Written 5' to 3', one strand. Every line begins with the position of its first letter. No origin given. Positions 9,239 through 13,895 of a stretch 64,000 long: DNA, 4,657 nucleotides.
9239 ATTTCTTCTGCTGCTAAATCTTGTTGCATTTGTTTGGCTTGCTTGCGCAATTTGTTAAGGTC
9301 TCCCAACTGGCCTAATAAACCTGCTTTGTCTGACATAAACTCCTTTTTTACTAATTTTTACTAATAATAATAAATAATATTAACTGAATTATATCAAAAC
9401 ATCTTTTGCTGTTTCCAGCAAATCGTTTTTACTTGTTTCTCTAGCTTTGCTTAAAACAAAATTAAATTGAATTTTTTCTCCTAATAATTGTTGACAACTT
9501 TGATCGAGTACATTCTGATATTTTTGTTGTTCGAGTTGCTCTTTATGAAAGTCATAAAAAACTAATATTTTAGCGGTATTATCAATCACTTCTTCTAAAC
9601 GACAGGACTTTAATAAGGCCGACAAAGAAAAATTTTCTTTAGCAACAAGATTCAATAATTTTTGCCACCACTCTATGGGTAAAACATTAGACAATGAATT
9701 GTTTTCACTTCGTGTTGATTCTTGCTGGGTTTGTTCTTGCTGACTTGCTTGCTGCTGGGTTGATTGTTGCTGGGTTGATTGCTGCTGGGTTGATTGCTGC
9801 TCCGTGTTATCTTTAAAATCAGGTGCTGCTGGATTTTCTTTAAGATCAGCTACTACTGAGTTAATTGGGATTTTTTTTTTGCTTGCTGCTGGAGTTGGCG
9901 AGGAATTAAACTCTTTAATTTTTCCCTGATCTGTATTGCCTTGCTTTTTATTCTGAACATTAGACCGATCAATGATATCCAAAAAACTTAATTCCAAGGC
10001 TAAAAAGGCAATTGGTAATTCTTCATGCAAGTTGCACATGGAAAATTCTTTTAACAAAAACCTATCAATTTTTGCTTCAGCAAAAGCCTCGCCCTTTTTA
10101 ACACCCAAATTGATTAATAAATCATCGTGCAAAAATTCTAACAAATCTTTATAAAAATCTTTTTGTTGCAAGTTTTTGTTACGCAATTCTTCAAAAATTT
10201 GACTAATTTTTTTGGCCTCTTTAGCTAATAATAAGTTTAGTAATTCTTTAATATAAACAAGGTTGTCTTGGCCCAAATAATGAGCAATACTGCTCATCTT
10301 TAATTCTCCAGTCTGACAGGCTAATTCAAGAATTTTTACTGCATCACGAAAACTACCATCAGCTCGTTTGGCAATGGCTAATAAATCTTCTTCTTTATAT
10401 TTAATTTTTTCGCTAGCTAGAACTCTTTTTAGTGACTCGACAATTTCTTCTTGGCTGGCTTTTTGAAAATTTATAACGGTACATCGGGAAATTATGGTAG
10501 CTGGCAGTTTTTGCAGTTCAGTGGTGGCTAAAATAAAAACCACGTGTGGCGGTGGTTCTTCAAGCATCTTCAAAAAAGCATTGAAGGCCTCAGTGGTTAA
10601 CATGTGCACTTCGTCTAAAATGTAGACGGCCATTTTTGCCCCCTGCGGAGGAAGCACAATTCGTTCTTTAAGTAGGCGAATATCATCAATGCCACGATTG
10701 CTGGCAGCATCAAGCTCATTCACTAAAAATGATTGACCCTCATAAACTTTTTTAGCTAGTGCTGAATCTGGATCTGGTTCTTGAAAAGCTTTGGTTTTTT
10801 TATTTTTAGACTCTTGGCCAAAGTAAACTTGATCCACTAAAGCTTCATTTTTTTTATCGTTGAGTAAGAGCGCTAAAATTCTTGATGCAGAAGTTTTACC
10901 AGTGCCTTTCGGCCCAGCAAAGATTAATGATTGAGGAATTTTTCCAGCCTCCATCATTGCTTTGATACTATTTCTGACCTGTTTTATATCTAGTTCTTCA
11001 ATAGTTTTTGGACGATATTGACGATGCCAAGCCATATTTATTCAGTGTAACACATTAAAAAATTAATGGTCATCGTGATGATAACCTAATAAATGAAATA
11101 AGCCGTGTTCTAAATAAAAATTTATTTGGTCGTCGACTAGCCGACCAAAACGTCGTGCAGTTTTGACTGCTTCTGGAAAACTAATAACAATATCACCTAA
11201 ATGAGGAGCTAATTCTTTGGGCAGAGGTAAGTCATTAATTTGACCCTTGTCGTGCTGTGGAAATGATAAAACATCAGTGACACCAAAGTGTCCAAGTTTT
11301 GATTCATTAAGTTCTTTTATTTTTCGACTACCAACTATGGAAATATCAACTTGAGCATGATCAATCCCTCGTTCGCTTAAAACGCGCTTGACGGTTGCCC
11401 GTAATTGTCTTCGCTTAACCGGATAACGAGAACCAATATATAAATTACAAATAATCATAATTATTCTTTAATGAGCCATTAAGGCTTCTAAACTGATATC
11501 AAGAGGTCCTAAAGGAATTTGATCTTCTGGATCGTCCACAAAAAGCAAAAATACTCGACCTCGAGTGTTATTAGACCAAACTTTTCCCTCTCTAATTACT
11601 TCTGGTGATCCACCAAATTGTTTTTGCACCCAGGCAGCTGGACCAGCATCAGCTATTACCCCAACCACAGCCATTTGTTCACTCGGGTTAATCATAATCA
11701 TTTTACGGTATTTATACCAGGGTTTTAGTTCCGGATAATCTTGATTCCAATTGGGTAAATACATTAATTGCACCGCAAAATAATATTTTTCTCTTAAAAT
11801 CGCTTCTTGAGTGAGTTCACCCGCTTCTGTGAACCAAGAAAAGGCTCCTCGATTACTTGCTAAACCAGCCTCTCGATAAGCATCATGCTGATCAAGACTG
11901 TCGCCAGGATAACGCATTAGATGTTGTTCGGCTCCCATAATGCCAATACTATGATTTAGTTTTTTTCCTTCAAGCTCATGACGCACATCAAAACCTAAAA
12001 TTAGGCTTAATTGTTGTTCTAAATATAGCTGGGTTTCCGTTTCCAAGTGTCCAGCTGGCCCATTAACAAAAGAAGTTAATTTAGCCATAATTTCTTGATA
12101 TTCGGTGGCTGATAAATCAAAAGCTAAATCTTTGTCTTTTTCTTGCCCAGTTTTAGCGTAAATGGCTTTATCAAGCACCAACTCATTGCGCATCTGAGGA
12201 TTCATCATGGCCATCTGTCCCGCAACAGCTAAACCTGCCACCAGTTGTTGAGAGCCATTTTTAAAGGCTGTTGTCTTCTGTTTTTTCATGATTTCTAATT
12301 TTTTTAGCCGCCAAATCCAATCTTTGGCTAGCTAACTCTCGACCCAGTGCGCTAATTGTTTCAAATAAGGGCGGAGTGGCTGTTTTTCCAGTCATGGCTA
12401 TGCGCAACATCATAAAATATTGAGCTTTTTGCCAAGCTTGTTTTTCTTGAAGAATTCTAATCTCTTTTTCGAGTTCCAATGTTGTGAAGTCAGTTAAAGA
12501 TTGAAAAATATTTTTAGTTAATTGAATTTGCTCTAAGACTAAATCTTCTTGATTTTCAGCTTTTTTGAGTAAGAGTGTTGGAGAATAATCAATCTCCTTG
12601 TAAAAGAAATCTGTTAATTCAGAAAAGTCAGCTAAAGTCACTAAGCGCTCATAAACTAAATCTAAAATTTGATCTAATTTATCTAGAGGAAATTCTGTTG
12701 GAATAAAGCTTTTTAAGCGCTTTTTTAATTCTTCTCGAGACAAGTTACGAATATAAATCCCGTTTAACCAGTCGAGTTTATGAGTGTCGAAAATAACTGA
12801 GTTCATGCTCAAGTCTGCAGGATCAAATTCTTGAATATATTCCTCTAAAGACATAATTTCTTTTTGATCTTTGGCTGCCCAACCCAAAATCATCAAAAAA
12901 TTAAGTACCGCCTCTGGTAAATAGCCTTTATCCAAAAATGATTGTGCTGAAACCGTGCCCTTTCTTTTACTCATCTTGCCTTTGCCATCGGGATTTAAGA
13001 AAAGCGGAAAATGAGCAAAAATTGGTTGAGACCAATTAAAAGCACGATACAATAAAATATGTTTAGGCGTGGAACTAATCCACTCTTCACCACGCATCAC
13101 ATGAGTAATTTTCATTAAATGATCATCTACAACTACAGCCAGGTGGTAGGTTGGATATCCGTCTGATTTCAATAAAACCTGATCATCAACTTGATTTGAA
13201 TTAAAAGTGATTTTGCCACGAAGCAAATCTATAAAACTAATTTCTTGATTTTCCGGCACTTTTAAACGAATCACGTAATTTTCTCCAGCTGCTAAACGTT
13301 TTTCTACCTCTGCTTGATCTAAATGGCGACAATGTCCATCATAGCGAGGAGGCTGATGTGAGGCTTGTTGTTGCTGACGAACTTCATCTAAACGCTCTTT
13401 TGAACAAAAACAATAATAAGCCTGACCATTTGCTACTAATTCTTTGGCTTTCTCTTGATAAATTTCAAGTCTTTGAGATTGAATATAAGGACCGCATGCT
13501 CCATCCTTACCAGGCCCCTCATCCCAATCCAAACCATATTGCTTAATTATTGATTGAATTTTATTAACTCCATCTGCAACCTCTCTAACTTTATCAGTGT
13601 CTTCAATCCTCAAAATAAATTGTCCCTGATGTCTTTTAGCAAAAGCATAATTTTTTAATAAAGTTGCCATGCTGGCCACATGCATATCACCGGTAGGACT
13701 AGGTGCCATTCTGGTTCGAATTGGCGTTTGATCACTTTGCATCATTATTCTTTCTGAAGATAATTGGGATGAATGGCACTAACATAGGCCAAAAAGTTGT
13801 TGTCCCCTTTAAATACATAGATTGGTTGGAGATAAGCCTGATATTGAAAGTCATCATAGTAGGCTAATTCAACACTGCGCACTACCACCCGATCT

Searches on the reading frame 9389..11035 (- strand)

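Call 9: search_protein_families(library=pfam, proteins=[window:9389-11035:-], max_evalue=0.01)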
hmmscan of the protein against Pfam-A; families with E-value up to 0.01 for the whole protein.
window:9389-11035:- (548 aa): 9 families
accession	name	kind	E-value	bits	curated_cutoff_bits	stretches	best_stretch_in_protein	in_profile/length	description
PF13177.12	DNA_pol3_delta2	-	5.3e-29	101.7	27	1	19-192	4-159/161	DNA polymerase III, delta subunit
PF00004.35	AAA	-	1.1e-08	36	21.2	1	37-188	1-126/131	ATPase family associated with various cellular activities (AAA)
PF22608.2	DNAX_ATPase_lid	-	1.5e-07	31.5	27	1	197-239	1-43/49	DNA polymerase III clamp loader subunit, ATPase lid domain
PF13401.12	AAA_22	-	1.4e-06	29.1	27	1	35-175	6-127/130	AAA domain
PF07728.20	AAA_5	-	1.8e-05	25.2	22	1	37-160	2-92/139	AAA domain (dynein-related subfamily)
PF03215.21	Rad17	-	0.00017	22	23.8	1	2-80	8-89/186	Rad17 P-loop domain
PF20964.2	DnaX_C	-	0.00019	21.8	26.2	1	455-537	14-96/113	DNA polymerase III subunit tau, C-terminal domain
PF06068.19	TIP49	-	0.0069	16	23.8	0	137-172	277-311/347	TIP49 P-loop domain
PF21960.2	RCF1-5-like_lid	-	0.0089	16.4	27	0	202-238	3-40/43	RCF1/5-like, AAA+ ATPase lid domain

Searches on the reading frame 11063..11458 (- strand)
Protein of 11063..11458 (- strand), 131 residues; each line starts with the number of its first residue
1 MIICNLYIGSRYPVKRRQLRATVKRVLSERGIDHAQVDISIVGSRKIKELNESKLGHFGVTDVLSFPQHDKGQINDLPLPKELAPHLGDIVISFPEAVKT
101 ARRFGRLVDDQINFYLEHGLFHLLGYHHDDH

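Call 9: search_protein_families(library=pfam, proteins=[window:11063-11458:-], max_evalue=0.01)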
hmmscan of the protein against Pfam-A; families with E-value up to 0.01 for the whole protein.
window:11063-11458:- (131 aa): 1 family
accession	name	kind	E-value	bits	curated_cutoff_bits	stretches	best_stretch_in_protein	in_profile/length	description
PF02130.23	YbeY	-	2.7e-23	82.7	25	1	18-130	10-111/129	Endoribonuclease YbeY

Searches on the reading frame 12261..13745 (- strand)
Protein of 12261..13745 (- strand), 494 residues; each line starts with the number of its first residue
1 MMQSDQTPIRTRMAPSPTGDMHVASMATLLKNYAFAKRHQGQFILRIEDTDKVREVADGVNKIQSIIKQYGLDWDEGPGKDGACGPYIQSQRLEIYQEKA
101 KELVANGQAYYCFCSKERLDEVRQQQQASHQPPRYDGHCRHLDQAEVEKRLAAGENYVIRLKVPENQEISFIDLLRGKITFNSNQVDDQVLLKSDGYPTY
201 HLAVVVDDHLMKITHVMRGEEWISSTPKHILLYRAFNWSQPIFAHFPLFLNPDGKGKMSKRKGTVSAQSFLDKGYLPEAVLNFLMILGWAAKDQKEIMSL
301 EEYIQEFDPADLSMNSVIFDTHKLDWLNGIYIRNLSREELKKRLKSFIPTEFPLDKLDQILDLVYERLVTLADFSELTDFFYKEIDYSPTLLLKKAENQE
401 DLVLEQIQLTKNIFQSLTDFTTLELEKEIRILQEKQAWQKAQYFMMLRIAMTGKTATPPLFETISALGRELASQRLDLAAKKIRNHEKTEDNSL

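Call 9: search_protein_families(library=pfam, proteins=[window:12261-13745:-], max_evalue=0.01)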
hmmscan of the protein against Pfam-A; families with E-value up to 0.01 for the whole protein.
window:12261-13745:- (494 aa): 2 families
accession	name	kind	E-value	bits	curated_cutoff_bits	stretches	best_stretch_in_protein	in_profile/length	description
PF00749.27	tRNA-synt_1c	-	2e-102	342.8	23.4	1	9-326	2-314/314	tRNA synthetases class I (E and Q), catalytic domain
PF19269.4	Anticodon_2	-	1.2e-22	81.3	23.6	1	343-479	5-140/141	Anticodon binding domain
